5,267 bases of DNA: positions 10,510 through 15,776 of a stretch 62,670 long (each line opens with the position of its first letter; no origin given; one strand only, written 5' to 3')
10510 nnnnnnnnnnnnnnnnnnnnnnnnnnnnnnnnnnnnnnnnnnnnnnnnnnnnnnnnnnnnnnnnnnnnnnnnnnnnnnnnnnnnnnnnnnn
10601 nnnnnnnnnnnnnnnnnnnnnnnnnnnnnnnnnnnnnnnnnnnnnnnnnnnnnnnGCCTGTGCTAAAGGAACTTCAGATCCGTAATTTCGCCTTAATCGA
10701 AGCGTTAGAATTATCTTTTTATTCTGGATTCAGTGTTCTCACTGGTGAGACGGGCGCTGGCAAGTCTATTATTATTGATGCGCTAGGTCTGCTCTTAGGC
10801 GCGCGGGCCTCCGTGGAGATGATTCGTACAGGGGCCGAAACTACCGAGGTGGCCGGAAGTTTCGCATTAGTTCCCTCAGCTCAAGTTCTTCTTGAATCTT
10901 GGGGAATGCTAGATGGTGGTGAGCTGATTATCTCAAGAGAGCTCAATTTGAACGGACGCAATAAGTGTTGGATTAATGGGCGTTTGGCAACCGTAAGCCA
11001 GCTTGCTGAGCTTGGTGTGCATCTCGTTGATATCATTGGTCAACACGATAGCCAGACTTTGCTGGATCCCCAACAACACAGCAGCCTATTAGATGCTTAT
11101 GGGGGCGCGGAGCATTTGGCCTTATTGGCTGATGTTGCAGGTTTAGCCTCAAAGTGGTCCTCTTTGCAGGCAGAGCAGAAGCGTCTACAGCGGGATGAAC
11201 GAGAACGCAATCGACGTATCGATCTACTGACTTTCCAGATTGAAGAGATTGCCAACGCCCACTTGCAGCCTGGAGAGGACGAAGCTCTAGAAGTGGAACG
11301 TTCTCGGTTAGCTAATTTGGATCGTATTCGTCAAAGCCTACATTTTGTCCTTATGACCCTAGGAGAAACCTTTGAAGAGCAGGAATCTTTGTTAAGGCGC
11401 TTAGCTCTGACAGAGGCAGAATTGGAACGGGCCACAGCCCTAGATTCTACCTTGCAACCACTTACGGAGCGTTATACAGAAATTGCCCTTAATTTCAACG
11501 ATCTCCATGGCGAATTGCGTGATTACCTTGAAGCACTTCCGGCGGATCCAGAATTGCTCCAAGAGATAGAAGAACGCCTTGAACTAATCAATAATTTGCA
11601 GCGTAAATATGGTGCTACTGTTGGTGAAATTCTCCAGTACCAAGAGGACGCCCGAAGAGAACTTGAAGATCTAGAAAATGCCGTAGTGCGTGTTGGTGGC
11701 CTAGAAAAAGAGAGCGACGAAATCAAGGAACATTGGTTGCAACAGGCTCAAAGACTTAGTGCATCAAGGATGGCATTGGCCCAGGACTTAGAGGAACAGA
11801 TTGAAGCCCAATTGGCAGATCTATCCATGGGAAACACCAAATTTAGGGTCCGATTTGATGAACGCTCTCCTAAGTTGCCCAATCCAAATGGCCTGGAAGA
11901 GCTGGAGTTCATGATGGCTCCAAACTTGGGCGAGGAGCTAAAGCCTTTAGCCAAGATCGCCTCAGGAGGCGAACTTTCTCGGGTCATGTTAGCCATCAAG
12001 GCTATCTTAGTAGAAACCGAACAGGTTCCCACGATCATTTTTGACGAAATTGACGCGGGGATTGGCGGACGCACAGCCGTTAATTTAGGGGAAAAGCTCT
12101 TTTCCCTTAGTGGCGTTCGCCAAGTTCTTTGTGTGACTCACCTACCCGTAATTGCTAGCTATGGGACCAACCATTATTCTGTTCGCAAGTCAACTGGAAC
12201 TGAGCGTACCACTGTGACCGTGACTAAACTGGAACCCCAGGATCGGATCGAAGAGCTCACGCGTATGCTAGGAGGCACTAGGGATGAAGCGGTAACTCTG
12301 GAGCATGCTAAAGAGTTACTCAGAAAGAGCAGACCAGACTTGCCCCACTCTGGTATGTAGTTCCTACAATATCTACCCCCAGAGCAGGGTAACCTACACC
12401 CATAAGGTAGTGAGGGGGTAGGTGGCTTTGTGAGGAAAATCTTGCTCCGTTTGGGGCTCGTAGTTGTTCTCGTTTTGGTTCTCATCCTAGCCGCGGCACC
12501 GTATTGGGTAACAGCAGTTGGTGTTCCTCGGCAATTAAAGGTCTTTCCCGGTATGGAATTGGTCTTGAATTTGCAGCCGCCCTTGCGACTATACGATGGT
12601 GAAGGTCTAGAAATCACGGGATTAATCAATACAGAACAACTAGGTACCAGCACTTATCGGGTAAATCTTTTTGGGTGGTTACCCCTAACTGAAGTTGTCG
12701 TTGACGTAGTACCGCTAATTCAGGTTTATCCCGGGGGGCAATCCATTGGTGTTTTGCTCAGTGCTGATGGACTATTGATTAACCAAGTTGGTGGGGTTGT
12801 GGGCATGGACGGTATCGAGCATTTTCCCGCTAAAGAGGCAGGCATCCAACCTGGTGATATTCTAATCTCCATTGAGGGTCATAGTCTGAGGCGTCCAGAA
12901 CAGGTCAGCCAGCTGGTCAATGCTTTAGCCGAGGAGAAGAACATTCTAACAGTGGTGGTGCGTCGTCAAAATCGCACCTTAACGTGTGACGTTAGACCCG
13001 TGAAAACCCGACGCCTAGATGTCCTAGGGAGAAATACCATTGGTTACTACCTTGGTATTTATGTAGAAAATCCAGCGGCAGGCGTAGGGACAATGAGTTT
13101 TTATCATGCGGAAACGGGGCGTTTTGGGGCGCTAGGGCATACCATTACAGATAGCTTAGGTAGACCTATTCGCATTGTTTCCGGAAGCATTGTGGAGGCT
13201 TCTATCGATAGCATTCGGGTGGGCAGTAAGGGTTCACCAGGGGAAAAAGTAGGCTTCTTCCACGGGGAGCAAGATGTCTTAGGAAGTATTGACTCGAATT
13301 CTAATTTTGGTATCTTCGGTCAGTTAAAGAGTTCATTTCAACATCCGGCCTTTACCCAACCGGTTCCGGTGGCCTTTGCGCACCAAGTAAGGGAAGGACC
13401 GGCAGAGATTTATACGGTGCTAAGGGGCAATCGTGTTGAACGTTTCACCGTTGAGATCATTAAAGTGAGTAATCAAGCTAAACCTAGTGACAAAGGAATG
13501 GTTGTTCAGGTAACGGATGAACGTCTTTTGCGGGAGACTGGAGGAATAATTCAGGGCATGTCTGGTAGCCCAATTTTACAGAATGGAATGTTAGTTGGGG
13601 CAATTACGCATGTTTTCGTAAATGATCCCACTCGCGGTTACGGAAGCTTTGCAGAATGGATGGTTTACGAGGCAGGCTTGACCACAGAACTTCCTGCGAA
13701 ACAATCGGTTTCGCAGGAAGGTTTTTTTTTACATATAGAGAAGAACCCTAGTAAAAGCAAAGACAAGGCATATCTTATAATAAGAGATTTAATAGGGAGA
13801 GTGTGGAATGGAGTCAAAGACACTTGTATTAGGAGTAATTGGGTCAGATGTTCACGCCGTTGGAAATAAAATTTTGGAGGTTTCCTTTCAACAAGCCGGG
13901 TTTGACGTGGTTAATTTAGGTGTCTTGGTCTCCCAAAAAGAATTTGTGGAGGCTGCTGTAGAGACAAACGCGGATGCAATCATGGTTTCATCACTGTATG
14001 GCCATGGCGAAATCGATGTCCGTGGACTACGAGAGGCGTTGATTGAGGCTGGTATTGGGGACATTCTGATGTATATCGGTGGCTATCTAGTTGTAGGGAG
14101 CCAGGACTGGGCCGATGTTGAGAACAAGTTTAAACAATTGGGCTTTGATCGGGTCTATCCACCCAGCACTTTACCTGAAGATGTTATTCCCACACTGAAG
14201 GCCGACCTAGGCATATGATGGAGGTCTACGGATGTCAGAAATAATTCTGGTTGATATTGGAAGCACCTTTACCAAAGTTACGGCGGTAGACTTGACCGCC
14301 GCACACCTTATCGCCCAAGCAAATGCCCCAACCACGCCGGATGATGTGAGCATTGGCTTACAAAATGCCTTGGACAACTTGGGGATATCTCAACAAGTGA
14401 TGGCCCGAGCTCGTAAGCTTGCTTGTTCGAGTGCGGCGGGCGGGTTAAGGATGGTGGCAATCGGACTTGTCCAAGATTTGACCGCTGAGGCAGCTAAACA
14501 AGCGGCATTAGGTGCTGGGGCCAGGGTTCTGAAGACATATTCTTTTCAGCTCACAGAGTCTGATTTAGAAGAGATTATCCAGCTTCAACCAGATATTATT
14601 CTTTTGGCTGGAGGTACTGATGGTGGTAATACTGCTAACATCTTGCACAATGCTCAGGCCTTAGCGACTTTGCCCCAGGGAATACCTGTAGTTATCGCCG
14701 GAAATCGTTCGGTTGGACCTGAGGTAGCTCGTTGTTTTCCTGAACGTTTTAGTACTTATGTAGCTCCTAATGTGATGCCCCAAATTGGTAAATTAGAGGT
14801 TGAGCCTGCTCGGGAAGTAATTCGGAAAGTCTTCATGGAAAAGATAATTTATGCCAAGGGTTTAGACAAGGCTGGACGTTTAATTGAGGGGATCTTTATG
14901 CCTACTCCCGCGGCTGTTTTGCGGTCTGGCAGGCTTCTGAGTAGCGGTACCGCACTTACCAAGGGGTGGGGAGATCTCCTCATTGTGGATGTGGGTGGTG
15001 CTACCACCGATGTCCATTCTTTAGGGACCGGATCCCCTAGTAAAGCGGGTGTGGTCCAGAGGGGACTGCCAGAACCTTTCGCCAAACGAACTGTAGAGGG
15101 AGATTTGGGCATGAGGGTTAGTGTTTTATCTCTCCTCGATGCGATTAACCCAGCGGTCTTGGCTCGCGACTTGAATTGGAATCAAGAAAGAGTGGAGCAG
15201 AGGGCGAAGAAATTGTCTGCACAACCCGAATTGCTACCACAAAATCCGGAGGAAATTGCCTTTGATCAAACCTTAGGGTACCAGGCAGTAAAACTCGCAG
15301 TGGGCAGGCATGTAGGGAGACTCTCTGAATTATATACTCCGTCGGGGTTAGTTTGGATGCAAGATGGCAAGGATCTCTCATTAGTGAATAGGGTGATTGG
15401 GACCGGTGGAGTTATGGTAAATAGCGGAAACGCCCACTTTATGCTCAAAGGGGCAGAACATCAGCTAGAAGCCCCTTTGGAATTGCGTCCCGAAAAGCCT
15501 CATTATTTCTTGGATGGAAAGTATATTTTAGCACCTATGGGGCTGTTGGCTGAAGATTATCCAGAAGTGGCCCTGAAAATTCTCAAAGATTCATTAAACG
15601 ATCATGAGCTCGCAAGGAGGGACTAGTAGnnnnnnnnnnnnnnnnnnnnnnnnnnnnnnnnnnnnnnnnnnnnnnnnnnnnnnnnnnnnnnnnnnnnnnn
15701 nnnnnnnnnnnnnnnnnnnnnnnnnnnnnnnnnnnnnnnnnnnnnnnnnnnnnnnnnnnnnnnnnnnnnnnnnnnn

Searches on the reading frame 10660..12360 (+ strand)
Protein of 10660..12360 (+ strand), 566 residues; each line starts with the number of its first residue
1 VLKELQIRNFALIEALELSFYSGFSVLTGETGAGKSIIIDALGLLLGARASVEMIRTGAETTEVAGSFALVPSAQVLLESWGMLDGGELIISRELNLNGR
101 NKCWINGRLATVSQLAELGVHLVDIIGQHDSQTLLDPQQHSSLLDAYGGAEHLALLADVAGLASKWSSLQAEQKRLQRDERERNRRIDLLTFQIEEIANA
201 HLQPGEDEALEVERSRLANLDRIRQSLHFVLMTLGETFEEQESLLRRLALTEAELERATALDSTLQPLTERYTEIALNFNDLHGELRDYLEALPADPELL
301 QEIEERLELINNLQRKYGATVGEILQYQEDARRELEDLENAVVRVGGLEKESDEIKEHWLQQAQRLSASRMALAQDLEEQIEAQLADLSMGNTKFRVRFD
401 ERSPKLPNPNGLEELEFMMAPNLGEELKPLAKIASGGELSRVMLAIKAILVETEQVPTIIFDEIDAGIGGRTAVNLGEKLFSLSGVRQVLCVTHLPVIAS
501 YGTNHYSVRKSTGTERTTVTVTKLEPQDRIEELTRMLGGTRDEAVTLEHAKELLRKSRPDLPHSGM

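Call 4: search_protein_families(library=pfam, proteins=[window:10660-12360:+])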
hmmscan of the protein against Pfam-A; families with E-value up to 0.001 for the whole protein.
window:10660-12360:+ (566 aa): 5 families
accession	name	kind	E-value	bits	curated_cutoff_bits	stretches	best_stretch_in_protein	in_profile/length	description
PF02463.25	SMC_N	-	2e-16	60.5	40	1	1-510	1-213/220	RecF/RecN/SMC N terminal domain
PF13476.12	AAA_23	-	1.3e-08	36.2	27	1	4-298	1-177/201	AAA domain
PF13555.12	AAA_29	-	1.7e-05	24.9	27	1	2-50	1-50/61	P-loop containing region of AAA domain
PF13175.12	AAA_15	-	5e-05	23.5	32.1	1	1-47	1-48/374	AAA ATPase domain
PF13401.12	AAA_22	-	0.00043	21.1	27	0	21-49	4-32/130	AAA domain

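Call 5: search_protein_families(library=ncbifam, proteins=[window:10660-12360:+])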
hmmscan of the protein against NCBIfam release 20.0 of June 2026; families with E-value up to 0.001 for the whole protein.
window:10660-12360:+ (566 aa): 11 families
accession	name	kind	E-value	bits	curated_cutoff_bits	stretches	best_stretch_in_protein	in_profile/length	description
TIGR00634.1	recN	equivalog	3.9e-163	544.4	407.85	1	1-556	1-563/563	DNA repair protein RecN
NF008121.0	PRK10869.1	equivalog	5.1e-130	434.6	418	1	1-555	1-552/553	DNA repair protein RecN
TIGR02169.1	SMC_prok_A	equivalog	2.5e-09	35.4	729.4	1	3-57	3-57/1165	chromosome segregation protein SMC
NF045780.1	TrlF_fam_ATP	equivalog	5.6e-08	32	350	1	13-388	300-636/944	TrlF family AAA-like ATPase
NF002244.0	PRK01156.1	equivalog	1.5e-07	29.9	847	1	2-68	3-73/895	DNA double-strand break repair ATPase Rad50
NF003034.1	PRK03918.1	equivalog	2.6e-06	25.7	700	0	2-42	3-43/878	DNA double-strand break repair ATPase Rad50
TIGR02168.1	SMC_prok_B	equivalog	7.1e-06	24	567.35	1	157-382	232-449/1181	chromosome segregation protein SMC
NF041034.1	Rad50_Sulf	equivalog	9.7e-06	23.7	1000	0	2-62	3-67/872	DNA double-strand break repair ATPase Rad50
TIGR00611.2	recf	equivalog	1.1e-05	24.8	172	1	2-50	1-49/339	DNA replication/repair protein RecF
TIGR02857.1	CydD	equivalog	0.00037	19.6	435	0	431-497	456-518/529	thiol reductant ABC exporter subunit CydD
NF041760.1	PtuA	equivalog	0.00089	18.3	500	0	2-43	52-93/524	retron Ec78 anti-phage system effector ATPase PtuA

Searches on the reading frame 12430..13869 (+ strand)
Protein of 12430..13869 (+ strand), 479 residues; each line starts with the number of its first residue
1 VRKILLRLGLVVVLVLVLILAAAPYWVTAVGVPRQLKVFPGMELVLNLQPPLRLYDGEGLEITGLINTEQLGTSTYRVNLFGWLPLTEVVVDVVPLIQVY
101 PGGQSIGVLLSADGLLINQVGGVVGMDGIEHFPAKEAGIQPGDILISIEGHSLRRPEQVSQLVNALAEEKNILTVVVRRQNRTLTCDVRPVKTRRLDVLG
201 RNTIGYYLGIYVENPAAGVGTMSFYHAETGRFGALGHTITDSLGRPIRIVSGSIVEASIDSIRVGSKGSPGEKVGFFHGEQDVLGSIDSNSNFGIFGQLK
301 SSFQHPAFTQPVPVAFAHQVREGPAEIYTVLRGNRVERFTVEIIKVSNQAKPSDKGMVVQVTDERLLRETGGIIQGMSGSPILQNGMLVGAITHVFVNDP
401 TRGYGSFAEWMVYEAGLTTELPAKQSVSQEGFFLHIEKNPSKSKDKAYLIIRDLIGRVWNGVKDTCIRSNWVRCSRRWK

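Call 24: search_protein_families(library=pfam, proteins=[window:12430-13869:+])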
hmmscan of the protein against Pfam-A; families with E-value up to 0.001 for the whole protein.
window:12430-13869:+ (479 aa): 3 families
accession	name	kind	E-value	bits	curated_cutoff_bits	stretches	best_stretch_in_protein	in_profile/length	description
PF05580.18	Peptidase_S55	-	7e-78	261.9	25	1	206-412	3-210/210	SpoIVB peptidase S55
PF17820.7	PDZ_6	-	2e-11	43.9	27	1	131-176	8-53/54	PDZ domain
PF13180.12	PDZ_2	-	3e-05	24.7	27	1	129-188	20-78/80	PDZ domain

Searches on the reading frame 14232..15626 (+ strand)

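Call 24: search_protein_families(library=pfam, proteins=[window:14232-15626:+])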
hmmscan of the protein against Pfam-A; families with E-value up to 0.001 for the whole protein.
window:14232-15626:+ (464 aa): 2 families
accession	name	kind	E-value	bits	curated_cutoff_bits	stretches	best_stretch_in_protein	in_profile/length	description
PF13941.12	MutL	-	2.1e-165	551.3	27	1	4-454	1-449/450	MutL protein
PF05378.19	Hydant_A_N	-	2.2e-05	24.7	25.2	1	5-51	2-47/176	Hydantoinase/oxoprolinase N-terminal region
